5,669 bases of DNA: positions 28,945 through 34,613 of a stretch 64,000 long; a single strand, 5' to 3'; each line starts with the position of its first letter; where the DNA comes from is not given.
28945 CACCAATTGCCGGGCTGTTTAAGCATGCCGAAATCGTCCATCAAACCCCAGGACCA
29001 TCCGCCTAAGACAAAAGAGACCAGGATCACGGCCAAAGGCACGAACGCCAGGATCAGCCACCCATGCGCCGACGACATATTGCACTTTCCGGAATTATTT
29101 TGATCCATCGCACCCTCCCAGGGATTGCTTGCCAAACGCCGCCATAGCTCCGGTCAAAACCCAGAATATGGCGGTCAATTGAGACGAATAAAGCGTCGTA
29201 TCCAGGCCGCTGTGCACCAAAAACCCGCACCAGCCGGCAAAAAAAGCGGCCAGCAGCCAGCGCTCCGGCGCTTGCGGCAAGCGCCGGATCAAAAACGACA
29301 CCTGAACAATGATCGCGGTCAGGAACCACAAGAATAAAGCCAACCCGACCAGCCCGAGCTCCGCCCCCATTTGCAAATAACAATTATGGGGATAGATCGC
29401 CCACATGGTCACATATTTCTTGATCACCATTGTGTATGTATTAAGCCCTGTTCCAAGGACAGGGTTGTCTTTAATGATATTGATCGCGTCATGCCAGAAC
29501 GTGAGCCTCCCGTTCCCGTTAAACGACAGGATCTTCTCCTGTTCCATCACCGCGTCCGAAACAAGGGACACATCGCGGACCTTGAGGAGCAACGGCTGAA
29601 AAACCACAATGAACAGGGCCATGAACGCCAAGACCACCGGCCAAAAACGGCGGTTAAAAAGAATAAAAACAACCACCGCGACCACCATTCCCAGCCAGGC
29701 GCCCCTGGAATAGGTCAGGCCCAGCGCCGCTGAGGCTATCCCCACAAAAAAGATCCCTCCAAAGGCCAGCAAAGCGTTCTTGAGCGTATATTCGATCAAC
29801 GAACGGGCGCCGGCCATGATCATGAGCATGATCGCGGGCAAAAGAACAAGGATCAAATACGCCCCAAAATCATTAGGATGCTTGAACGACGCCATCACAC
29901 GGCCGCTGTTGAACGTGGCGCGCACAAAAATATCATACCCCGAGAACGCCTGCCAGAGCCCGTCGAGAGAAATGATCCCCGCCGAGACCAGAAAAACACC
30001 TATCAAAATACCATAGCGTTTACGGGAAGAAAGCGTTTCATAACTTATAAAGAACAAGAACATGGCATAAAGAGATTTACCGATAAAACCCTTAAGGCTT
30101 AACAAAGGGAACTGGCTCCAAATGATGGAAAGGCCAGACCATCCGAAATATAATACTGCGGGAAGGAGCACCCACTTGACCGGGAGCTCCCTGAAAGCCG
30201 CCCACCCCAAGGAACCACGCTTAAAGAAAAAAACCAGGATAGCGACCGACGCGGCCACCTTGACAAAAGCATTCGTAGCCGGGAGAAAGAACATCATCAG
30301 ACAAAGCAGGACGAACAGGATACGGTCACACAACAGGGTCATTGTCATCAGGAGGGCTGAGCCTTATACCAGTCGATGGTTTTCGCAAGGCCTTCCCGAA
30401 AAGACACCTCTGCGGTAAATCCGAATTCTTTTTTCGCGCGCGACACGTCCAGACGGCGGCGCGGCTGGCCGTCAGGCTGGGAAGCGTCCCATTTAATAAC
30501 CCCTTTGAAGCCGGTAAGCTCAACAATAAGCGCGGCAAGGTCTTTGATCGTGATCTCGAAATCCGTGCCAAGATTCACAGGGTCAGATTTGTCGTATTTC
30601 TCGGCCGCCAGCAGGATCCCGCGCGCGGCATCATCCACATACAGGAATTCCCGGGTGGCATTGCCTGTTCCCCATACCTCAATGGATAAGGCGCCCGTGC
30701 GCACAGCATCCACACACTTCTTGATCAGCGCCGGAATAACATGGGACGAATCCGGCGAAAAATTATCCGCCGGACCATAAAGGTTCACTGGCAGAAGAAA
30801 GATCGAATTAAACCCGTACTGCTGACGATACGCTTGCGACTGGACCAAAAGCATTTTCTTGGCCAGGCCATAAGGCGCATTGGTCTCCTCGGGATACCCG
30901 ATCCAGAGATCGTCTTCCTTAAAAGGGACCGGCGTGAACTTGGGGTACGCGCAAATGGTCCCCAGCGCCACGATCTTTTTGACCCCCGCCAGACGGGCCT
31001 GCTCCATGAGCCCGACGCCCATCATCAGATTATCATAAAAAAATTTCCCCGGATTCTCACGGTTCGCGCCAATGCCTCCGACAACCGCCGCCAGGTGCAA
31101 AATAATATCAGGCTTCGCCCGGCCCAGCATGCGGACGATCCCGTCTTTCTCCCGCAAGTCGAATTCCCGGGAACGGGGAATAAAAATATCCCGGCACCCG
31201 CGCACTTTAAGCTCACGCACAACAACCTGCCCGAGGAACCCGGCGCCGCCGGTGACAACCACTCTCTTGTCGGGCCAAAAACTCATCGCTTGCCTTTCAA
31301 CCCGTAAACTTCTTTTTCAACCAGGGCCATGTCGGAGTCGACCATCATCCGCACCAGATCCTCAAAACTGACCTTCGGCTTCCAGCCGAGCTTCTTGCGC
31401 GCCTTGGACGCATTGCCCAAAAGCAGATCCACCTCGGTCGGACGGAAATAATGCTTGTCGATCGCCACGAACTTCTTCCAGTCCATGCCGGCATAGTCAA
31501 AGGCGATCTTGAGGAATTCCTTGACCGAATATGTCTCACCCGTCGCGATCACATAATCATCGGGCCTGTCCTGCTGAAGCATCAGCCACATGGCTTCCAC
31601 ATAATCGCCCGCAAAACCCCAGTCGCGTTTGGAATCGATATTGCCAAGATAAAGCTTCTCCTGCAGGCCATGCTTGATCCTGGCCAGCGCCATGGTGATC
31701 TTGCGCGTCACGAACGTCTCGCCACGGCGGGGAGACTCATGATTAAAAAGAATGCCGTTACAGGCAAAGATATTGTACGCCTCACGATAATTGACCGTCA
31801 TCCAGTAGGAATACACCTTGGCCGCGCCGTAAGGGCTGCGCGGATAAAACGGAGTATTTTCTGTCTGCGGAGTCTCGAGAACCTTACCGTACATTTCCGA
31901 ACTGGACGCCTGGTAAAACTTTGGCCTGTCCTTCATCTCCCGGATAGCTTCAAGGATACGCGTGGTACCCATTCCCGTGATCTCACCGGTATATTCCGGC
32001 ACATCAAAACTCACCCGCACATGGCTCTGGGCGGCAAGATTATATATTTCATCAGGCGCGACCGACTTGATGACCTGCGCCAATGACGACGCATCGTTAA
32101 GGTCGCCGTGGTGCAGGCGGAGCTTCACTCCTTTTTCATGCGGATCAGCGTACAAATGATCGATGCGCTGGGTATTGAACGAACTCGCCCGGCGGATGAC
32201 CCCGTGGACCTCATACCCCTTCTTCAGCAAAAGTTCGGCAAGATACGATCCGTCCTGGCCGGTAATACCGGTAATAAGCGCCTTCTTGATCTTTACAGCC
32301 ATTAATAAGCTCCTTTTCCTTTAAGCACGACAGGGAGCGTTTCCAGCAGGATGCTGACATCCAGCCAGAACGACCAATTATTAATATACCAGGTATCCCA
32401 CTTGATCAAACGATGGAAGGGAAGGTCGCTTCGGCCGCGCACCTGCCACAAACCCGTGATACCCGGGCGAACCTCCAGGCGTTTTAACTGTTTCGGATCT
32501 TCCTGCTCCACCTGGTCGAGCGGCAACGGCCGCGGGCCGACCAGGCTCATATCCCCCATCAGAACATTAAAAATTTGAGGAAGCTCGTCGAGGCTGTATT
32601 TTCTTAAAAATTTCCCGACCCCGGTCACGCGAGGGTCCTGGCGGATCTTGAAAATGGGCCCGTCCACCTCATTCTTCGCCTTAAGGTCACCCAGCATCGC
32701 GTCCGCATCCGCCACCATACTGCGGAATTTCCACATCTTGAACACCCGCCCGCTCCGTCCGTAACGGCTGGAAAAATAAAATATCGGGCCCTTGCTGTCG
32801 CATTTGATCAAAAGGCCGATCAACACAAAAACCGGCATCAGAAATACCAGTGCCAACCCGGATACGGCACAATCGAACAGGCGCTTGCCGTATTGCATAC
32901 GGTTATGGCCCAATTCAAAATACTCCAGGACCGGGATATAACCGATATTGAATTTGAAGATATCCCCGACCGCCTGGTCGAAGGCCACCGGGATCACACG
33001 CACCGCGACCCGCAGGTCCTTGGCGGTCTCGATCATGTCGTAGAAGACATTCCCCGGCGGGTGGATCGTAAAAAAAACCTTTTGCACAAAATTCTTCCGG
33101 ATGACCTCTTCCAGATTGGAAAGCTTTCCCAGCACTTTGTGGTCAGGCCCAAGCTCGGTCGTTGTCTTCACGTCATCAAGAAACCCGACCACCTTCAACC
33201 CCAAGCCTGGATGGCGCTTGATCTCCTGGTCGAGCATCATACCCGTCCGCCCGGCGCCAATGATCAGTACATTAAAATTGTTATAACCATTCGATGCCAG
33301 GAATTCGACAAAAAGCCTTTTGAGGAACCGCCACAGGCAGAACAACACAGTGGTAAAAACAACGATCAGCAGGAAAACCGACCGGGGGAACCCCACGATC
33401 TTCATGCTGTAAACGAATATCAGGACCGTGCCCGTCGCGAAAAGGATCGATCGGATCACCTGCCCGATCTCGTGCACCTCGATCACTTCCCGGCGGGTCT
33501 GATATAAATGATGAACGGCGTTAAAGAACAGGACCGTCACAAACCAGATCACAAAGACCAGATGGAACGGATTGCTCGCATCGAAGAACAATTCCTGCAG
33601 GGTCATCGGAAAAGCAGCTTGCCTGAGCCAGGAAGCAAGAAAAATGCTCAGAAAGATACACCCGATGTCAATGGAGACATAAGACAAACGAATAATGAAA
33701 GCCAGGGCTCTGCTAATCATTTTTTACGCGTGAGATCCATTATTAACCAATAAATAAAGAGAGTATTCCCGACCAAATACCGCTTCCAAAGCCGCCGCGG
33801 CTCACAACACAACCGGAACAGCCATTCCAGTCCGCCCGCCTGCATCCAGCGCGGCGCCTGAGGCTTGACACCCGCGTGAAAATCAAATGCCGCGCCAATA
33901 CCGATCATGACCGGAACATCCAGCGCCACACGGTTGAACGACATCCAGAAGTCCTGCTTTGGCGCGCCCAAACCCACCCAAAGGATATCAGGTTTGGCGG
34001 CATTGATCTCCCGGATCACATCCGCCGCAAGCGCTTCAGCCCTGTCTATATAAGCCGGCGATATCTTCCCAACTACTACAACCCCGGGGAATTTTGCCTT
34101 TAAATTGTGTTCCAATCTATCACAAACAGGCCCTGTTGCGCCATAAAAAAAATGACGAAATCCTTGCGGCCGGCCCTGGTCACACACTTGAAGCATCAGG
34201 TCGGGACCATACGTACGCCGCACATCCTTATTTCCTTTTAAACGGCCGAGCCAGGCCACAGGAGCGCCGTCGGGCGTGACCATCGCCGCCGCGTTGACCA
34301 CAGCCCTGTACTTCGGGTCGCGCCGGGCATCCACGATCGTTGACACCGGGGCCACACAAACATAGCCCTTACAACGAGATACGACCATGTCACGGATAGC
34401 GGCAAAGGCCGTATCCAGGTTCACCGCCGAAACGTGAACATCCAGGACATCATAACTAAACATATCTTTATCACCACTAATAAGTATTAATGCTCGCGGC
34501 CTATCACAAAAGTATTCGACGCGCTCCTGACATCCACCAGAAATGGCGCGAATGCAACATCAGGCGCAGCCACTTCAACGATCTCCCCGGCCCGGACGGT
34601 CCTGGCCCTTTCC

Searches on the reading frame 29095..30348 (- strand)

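Call 58: search_protein_families(library=pfam, proteins=[window:29095-30348:-], max_evalue=0.00001)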
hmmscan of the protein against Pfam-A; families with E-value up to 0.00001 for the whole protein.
window:29095-30348:- (417 aa): 1 family
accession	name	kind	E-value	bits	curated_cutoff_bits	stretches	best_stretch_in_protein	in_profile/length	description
PF04932.20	Wzy_C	-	6.9e-26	91.3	31.7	1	201-340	2-149/149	O-Antigen ligase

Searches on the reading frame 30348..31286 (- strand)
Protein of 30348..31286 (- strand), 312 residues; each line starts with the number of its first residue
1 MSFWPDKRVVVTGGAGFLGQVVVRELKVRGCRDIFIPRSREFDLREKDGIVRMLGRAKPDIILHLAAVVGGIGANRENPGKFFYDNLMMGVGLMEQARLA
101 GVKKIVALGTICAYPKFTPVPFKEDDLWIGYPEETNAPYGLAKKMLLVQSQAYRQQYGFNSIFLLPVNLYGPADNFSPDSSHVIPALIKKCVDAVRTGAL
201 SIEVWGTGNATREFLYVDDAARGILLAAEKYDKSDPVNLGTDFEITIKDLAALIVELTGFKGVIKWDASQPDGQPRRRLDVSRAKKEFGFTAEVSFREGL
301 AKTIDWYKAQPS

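Call 58: search_protein_families(library=pfam, proteins=[window:30348-31286:-], max_evalue=0.00001)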
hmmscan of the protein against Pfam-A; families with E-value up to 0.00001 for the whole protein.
window:30348-31286:- (312 aa): 2 families
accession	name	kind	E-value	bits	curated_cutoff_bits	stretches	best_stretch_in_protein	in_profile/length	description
PF01370.27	Epimerase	-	3.1e-53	181.1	20.9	1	9-240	1-240/240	NAD dependent epimerase/dehydratase family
PF16363.11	GDP_Man_Dehyd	-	2.7e-24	86.7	27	1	41-303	58-332/332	GDP-mannose 4,6 dehydratase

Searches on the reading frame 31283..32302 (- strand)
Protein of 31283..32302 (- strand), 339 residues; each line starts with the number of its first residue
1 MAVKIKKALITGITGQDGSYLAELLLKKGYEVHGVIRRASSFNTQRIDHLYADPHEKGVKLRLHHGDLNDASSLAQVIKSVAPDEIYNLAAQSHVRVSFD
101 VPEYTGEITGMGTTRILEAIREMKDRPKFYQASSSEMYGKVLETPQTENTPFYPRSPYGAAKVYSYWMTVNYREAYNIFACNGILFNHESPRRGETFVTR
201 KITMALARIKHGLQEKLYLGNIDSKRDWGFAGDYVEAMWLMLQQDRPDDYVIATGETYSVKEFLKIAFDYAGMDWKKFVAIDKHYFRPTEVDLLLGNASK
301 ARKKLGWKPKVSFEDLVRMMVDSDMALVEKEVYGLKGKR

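Call 58: search_protein_families(library=pfam, proteins=[window:31283-32302:-], max_evalue=0.00001)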
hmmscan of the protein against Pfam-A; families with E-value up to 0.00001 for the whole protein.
window:31283-32302:- (339 aa): 3 families
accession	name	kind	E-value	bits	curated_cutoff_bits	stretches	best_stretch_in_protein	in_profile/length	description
PF16363.11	GDP_Man_Dehyd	-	1.6e-150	501.6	27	1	9-320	1-332/332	GDP-mannose 4,6 dehydratase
PF01370.27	Epimerase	-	1.2e-77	261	20.9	1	8-253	1-240/240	NAD dependent epimerase/dehydratase family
PF04321.23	RmlD_sub_bind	-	1.4e-07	31.4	27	1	7-176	2-143/287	RmlD substrate binding domain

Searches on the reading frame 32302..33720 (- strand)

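Call 58: search_protein_families(library=pfam, proteins=[window:32302-33720:-], max_evalue=0.00001)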
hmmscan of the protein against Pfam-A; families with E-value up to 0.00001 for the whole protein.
window:32302-33720:- (472 aa): 2 families
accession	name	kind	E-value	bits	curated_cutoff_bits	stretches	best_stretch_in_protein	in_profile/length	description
PF02397.22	Bac_transf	-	6.7e-68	228.2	27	1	279-467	1-179/179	Bacterial sugar transferase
PF13727.12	CoA_binding_3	-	9.8e-15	55.4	25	1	72-244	5-175/175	CoA-binding domain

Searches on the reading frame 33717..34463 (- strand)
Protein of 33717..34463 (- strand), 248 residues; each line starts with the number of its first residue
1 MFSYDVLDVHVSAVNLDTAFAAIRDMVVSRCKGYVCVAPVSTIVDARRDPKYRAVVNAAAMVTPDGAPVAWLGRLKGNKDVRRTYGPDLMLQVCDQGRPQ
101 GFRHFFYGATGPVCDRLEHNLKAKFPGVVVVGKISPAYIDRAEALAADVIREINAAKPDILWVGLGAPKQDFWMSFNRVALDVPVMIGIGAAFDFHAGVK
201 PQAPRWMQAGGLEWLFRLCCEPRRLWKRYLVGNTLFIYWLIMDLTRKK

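Call 58: search_protein_families(library=pfam, proteins=[window:33717-34463:-], max_evalue=0.00001)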
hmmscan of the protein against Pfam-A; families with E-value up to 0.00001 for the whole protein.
window:33717-34463:- (248 aa): 1 family
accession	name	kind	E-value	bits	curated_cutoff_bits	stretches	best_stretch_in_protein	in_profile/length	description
PF03808.19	Glyco_tran_WecG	-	2.1e-57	194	27.4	1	59-229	1-168/168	Glycosyl transferase WecG/TagA/CpsF family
